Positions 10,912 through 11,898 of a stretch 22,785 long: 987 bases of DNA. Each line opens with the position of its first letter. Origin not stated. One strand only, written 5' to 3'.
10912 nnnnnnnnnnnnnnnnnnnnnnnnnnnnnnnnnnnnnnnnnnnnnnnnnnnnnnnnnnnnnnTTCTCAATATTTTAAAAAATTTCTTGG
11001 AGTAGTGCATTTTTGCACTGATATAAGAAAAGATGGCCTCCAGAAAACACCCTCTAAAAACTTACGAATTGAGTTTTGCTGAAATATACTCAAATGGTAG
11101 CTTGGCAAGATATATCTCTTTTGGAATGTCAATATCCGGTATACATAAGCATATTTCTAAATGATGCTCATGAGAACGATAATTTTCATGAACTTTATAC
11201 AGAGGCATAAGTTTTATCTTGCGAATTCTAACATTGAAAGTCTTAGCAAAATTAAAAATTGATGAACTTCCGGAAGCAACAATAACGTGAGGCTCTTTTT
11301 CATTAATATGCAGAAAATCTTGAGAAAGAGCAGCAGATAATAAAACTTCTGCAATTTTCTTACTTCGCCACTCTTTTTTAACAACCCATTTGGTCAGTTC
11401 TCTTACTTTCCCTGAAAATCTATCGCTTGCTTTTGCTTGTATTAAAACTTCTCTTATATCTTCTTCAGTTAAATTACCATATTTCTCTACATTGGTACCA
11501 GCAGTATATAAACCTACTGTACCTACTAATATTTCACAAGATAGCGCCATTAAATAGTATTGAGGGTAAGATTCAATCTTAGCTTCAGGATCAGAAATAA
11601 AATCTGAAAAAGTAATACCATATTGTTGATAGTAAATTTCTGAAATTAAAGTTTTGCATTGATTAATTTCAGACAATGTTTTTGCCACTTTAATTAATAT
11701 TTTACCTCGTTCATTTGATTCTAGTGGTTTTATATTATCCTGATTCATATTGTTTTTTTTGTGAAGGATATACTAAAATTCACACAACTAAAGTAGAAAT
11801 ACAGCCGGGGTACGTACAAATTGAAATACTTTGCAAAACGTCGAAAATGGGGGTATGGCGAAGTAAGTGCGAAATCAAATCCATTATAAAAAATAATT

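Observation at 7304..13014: FAAL / carrier protein / delta-9 desaturase / N-acyltransferase-like / methyltransferase operon without any PKS or NRPS module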

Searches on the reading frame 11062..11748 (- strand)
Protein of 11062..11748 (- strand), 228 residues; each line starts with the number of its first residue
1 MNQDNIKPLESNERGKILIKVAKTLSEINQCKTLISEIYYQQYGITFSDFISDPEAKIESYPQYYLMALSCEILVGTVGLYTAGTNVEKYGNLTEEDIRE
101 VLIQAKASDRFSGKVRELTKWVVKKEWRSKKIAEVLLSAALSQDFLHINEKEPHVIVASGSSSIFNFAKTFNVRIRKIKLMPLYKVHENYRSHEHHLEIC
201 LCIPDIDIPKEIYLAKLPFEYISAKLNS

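Call 4: search_protein_families(library=pfam, proteins=[window:11062-11748:-], max_evalue=0.1)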
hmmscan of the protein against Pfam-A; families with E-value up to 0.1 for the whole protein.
window:11062-11748:- (228 aa): 1 family
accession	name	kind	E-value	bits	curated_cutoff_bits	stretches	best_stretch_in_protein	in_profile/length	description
PF00583.31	Acetyltransf_1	-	0.04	14.6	20.7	1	61-142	31-86/116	Acetyltransferase (GNAT) family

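Call 5: search_protein_families(library=ncbifam, proteins=[window:11062-11748:-], max_evalue=0.1)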
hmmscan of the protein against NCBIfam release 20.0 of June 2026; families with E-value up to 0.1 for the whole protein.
window:11062-11748:- (228 aa): 0 families

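Call 8: find_encoding_contigs(protein=window:11062-11748:-, flank=10000, max_places=10)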
Protein window:11062-11748:- (228 aa): no gene with exactly this product is on record in the collection.

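Call 10: find_homologous_proteins(query=window:11062-11748:-, max_evalue=0.001)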
Query window:11062-11748:- (228 aa): 3 proteins with E <= 0.001 among 229 candidates.
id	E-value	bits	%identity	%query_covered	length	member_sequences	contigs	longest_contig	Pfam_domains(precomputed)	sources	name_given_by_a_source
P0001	3.5e-146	503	100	100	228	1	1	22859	-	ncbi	ncbi:MAG: hypothetical protein WBB28_28985 [Crinalium sp.]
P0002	8.6e-128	443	89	100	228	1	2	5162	-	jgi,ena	-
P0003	4.3e-88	313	65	100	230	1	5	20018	-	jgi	jgi:GNAT superfamily N-acetyltransferase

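Call 11: find_encoding_contigs(protein=P0003, flank=10000, max_places=10)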
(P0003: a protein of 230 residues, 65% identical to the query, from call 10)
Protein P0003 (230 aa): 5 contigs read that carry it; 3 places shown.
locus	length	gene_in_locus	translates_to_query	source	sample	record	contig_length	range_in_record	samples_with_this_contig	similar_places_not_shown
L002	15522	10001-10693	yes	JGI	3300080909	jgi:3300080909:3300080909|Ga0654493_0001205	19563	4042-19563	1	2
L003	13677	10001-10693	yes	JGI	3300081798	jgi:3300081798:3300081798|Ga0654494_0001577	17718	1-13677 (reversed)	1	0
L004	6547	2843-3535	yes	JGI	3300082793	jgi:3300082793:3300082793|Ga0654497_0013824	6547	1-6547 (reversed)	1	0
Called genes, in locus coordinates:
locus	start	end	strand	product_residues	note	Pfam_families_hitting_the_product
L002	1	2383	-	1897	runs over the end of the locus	PF00270:DEAD, PF27116:YjiV_N (weak), PF00271:Helicase_C (weak)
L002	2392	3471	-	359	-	-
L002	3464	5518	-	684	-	-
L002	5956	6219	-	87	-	-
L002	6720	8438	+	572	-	PF00221:Lyase_aromatic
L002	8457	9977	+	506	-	PF00501:AMP-binding, PF13193:AMP-binding_C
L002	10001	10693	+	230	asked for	-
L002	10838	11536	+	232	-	PF03070:TENA_THI-4 (weak), PF14518:Haem_oxygenas_2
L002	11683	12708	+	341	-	PF08240:ADH_N, PF00107:ADH_zinc_N, PF13602:ADH_zinc_N_2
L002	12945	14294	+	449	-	PF00353:HemolysinCabind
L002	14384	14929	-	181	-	-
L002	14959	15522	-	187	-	?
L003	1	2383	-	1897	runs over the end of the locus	PF00270:DEAD, PF27116:YjiV_N (weak), PF00271:Helicase_C (weak)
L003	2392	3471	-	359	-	-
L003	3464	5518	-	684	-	-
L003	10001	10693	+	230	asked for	-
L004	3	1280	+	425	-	?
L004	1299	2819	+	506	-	PF00501:AMP-binding, PF13193:AMP-binding_C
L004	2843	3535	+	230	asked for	-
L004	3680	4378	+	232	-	PF03070:TENA_THI-4 (weak), PF14518:Haem_oxygenas_2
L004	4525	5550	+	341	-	PF08240:ADH_N, PF00107:ADH_zinc_N, PF13602:ADH_zinc_N_2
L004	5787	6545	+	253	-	?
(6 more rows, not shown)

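Call 12: find_encoding_contigs(protein=P0002, flank=10000, max_places=10)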
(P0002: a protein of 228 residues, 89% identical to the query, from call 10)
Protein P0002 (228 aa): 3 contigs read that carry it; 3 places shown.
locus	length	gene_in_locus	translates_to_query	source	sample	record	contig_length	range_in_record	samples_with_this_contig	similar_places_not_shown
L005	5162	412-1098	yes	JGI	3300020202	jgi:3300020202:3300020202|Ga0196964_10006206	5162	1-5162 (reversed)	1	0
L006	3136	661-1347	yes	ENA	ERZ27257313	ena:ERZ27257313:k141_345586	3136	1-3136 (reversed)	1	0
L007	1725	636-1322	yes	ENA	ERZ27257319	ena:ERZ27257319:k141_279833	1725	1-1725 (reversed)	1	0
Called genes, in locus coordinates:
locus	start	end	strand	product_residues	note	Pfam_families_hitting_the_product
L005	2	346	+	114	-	?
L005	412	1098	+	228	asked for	-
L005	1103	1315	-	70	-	-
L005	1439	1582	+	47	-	PF12770:CHAT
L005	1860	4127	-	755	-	PF00656:Peptidase_C14, PF14326:DUF4384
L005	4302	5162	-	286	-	?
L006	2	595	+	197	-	?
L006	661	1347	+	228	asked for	-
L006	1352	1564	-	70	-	-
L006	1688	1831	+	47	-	PF12770:CHAT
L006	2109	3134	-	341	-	?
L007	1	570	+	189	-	?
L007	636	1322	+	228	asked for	-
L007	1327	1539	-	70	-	-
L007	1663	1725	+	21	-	?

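Call 22: predict_structure(alignment_id=A2)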
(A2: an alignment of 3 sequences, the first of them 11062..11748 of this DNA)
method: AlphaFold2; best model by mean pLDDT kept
length: 228 residues; sequences in the alignment: 3
mean_pLDDT: 35.8   pTM: 0.28
mean pLDDT of the five models: 35.8, 34.6, 32.4, 30.3, 28.7
residues with pLDDT >= 90: 0; 70-90: 0; 50-70: 14; < 50: 214
segments of 3 or more residues with pLDDT < 50: 1-28, 38-45, 52-60, 62-99, 101-130, 132-228
pLDDT, mean of each block of 10 residues (from residue 1): 26 25 43 50 49 45 44 26 24 45 40 33 45 45 35 39 43 36 25 24 24 27 28
secondary structure, 60 per line:
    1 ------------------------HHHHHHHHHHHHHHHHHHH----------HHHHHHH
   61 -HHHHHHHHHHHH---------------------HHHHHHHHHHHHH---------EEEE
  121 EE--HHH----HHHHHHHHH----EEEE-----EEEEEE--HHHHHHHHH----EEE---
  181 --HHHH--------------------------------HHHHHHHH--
elements in order: H25-43 H54-60 H62-73 H95-107 E117-122 H132-140 E145-148 E154-159 H162-170 E175-177 H183-186 H219-226

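Call 23: search_protein_representatives(alignment_id=A2)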
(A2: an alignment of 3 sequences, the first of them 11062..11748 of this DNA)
Query: 3 sequences, 228 profile positions. Proteins with E-value up to 0.001 (for the whole library): 44; up to 1e-10: 37; up to 1e-30: 18. The best 44 are listed.
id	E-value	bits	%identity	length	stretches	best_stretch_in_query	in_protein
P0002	5.1e-142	487.4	-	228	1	1-227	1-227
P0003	6.8e-134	460.9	-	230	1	1-228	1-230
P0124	2.3e-49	184.4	-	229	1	17-221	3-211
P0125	3.5e-46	174.0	-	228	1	16-220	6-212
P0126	1.1e-45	172.3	-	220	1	18-220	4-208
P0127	7.5e-45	169.6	-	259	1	6-222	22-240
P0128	2.5e-43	164.6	-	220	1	16-221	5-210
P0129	7.5e-42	159.8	-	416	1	11-217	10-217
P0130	3.3e-41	157.7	-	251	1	18-218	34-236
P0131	1.3e-40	155.7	-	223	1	16-220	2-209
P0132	9.6e-40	152.9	-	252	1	12-225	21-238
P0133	2.0e-38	148.6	-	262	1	11-218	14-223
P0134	1.2e-36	142.8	-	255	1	16-221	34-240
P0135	7.5e-36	140.1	-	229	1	17-223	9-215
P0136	3.6e-35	137.9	-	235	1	16-218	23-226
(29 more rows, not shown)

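Call 26: search_solved_structures(query=A3, max_evalue=10, show_alignments=2)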
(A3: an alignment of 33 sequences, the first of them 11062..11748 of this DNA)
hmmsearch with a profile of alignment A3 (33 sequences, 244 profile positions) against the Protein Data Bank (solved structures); distinct sequences matched with E-value up to 10: 9.
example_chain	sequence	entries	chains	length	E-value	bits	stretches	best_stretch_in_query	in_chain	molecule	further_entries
6rko_B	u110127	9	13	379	0.41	13.2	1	59-95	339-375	Cytochrome bd-I ubiquinol oxidase subunit 2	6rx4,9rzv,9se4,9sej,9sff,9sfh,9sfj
9rp3_A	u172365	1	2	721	0.71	12.4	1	160-197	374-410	Gp316/JADA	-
2xnf_A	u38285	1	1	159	0.9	12.1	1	48-83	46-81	MEDIATOR OF RNA POLYMERASE II TRANSCRIPTION SUBUNIT 25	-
2l6u_A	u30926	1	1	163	0.94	12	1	48-83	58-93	Mediator complex subunit MED25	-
2ky6_A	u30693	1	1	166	0.97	12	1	48-83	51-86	Mediator of RNA polymerase II transcription subunit 25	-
2l23_A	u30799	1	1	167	0.98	11.9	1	48-83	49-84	Mediator of RNA polymerase II transcription subunit 25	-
9ccv_B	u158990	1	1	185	1.2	11.7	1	48-83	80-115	Mediator of RNA polymerase II transcription subunit 25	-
7f37_B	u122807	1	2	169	1.2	11.6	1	91-159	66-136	GNAT family N-acetyltransferase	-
3owc_A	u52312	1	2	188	1.3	11.6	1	108-168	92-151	Probable acetyltransferase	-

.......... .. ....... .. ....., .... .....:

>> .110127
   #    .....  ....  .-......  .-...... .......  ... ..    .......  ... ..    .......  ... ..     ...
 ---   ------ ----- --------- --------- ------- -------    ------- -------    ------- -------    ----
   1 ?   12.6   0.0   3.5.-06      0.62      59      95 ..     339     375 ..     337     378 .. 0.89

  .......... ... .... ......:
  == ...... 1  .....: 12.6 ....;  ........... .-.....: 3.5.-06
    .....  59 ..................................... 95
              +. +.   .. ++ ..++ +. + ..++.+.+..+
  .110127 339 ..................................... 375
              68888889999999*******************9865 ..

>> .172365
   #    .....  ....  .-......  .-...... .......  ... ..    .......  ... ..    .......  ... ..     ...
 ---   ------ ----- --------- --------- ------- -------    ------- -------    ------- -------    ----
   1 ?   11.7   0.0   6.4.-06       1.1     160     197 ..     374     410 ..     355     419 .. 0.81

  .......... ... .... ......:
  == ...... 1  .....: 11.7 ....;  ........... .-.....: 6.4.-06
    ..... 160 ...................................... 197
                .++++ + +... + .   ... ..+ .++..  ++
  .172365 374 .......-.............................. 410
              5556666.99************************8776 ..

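Call 27: search_protein_families(library=pfam, alignment_id=A3, max_evalue=1)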
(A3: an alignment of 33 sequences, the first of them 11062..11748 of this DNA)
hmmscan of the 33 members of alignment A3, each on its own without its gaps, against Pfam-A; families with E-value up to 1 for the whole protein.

A. member 1, window:11062-11748:- (228 aa): 3 families
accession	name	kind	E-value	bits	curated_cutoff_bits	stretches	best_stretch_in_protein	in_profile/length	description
PF00583.31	Acetyltransf_1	-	0.04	14.6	20.7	1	61-142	31-86/116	Acetyltransferase (GNAT) family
PF13673.13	Acetyltransf_10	-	0.17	12.3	23.6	0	117-156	53-91/128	Acetyltransferase (GNAT) domain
PF11903.14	ParD_like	-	0.2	12.1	23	1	84-118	36-70/73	ParD-like antitoxin of type II bacterial toxin-antitoxin system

B. families by the number of members that match (of 33 scanned): 22 families
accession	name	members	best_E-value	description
PF00583.31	Acetyltransf_1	18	1.9e-06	Acetyltransferase (GNAT) family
PF13508.13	Acetyltransf_7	15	1e-05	Acetyltransferase (GNAT) domain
PF13673.13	Acetyltransf_10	5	0.0016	Acetyltransferase (GNAT) domain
PF13527.13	Acetyltransf_9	3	0.00015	Acetyltransferase (GNAT) domain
PF14542.12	Acetyltransf_CG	3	0.0012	GCN5-related N-acetyl-transferase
PF21926.2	FeeM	2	0.004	N-acyl amino acid synthase FeeM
PF02518.31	HATPase_c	2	0.0043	Histidine kinase-, DNA gyrase B-, and HSP90-like ATPase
PF13444.12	Acetyltransf_5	2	0.025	Acetyltransferase (GNAT) domain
PF19788.4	DUF6272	2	0.062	Family of unknown function (DUF6272)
PF21111.3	CDI_toxin_EC869_like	1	0.015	CDI toxin restriction endonuclease-like domain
PF17013.11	Acetyltransf_15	1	0.047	Putative acetyl-transferase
PF09857.14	YjhX_toxin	1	0.07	Putative toxin of bacterial toxin-antitoxin pair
PF21796.3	Cac1_C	1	0.083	Chromatin assembly factor 1 subunit Cac1, C-terminal domain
PF03948.19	Ribosomal_L9_C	1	0.12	Ribosomal protein L9, C-terminal domain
PF07406.16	NICE-3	1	0.12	NICE-3 protein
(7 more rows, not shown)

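Call 28: find_encoding_contigs(protein=P0124, flank=10000, max_places=4)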
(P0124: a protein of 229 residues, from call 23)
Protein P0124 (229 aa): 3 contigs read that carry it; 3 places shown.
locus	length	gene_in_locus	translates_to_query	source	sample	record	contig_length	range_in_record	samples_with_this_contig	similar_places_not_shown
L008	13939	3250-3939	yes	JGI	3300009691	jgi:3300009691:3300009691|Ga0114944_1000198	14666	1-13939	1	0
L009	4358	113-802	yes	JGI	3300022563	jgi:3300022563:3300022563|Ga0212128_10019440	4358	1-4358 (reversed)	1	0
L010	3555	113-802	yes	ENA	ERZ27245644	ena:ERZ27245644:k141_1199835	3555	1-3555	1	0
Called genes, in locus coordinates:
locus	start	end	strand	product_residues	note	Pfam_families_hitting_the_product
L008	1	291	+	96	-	?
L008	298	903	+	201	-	PF08281:Sigma70_r4_2 (weak), PF04545:Sigma70_r4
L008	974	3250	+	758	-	PF00899:ThiF, PF00881:Nitroreductase (faint)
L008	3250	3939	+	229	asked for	-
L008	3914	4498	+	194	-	-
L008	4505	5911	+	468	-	PF07228:SpoIIE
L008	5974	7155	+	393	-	PF13458:Peripla_BP_6, PF01094:ANF_receptor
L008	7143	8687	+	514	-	PF17203:sCache_3_2, PF00672:HAMP (faint), PF07228:SpoIIE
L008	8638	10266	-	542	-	PF13231:PMT_2 (weak)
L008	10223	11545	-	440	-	-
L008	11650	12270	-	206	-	PF00697:PRAI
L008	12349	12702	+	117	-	-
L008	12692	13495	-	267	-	PF02582:DUF155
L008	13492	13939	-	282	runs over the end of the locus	-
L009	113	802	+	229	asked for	-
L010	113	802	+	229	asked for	-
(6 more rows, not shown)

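Call 32: predict_structure(alignment_id=A3)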
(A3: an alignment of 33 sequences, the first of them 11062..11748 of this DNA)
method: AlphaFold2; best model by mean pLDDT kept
length: 228 residues; sequences in the alignment: 33
mean_pLDDT: 92.3   pTM: 0.88
mean pLDDT of the five models: 92.3, 92.3, 92.0, 91.9, 91.7
residues with pLDDT >= 90: 196; 70-90: 14; 50-70: 12; < 50: 6
segments of 3 or more residues with pLDDT < 50: 1-3, 226-228
pLDDT, mean of each block of 10 residues (from residue 1): 52 82 98 98 97 98 98 97 97 97 96 95 93 95 97 96 93 97 94 88 97 97 66
secondary structure, 60 per line:
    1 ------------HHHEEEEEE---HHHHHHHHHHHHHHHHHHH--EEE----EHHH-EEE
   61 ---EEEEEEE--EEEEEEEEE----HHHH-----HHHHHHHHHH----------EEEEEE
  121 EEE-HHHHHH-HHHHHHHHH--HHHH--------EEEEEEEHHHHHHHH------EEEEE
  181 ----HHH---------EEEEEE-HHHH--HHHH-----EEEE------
elements in order: E16-21 H25-43 E46-48 E58-60 E64-70 E73-81 H86-89 H95-104 E115-123 H125-130 H132-140 H143-146 E155-161 H162-169 E176-180 E197-202 H204-207 H210-213 E219-222

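Call 33: find_encoding_contigs(protein=P0127, flank=10000, max_places=3)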
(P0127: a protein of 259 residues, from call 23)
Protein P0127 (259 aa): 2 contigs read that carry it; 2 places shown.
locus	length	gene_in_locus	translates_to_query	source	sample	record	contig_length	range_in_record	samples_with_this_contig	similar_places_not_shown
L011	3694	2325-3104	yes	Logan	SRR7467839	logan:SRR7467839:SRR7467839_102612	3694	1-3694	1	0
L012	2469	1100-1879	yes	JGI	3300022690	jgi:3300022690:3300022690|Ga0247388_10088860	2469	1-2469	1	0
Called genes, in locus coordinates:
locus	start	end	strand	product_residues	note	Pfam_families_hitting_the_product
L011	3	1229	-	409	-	?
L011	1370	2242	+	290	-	PF13557:Phenol_MetA_deg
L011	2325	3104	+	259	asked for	-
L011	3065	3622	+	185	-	-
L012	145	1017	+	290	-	PF13557:Phenol_MetA_deg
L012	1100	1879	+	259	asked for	-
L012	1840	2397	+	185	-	-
